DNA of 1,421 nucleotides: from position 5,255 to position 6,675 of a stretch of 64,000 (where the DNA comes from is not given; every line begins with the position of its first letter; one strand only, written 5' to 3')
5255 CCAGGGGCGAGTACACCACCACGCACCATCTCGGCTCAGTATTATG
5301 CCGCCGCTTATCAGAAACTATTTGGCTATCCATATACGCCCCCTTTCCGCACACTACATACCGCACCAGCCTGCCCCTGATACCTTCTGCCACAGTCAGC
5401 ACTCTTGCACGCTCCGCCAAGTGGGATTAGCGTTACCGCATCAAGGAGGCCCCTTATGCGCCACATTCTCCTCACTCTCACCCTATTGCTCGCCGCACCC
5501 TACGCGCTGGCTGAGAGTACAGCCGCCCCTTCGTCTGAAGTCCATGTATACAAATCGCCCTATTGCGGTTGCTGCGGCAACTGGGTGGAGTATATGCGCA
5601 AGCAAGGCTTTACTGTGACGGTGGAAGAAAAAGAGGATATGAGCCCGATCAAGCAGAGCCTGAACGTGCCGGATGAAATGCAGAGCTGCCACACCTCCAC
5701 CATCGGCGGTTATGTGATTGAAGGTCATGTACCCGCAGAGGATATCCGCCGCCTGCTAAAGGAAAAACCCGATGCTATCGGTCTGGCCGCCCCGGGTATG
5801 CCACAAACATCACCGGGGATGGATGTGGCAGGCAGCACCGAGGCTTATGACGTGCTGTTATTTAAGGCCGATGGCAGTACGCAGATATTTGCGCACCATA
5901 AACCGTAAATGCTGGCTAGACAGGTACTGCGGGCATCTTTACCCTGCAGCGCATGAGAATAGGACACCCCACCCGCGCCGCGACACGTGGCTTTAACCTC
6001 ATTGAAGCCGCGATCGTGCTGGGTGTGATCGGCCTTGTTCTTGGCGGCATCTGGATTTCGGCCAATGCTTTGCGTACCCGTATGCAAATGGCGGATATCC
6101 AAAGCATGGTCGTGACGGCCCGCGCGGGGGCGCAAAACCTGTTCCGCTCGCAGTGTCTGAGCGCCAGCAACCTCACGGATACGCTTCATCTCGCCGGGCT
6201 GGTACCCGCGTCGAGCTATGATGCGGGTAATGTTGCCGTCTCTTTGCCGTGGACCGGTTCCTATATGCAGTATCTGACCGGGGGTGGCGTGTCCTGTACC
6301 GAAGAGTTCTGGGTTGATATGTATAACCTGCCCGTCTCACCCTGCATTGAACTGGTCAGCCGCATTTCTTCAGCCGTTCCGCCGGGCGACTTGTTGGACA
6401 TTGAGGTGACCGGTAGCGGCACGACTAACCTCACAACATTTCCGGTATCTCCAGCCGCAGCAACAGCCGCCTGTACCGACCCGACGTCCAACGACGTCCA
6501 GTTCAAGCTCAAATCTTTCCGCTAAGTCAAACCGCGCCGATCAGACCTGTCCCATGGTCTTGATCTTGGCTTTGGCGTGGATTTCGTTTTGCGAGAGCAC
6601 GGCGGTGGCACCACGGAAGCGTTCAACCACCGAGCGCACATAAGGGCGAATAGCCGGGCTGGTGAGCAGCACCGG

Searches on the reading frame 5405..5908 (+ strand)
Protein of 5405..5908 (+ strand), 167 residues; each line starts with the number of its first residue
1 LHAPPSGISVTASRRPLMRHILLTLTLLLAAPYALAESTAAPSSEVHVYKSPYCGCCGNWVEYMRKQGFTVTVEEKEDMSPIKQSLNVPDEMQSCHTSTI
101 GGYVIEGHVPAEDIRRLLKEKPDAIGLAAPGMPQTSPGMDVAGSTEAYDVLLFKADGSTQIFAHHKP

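Call 39: search_protein_families(library=pfam, proteins=[window:5405-5908:+], max_evalue=0.001)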
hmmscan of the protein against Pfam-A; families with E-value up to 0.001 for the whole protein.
window:5405-5908:+ (167 aa): 1 family
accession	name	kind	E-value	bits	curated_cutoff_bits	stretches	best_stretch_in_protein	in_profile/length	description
PF04214.18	DUF411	-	3.5e-27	94.3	27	1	92-139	1-48/48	Protein of unknown function, DUF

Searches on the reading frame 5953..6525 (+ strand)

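Call 39: search_protein_families(library=pfam, proteins=[window:5953-6525:+], max_evalue=0.001)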
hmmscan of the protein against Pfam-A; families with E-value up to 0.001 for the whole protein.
window:5953-6525:+ (190 aa): 2 families
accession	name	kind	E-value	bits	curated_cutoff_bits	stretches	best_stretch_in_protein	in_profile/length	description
PF08805.16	PilS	-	9.3e-06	26.1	22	1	51-184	9-135/138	PilS N terminal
PF05307.16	Bundlin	-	8.3e-05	23.3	22.3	1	50-185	13-145/151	Bundlin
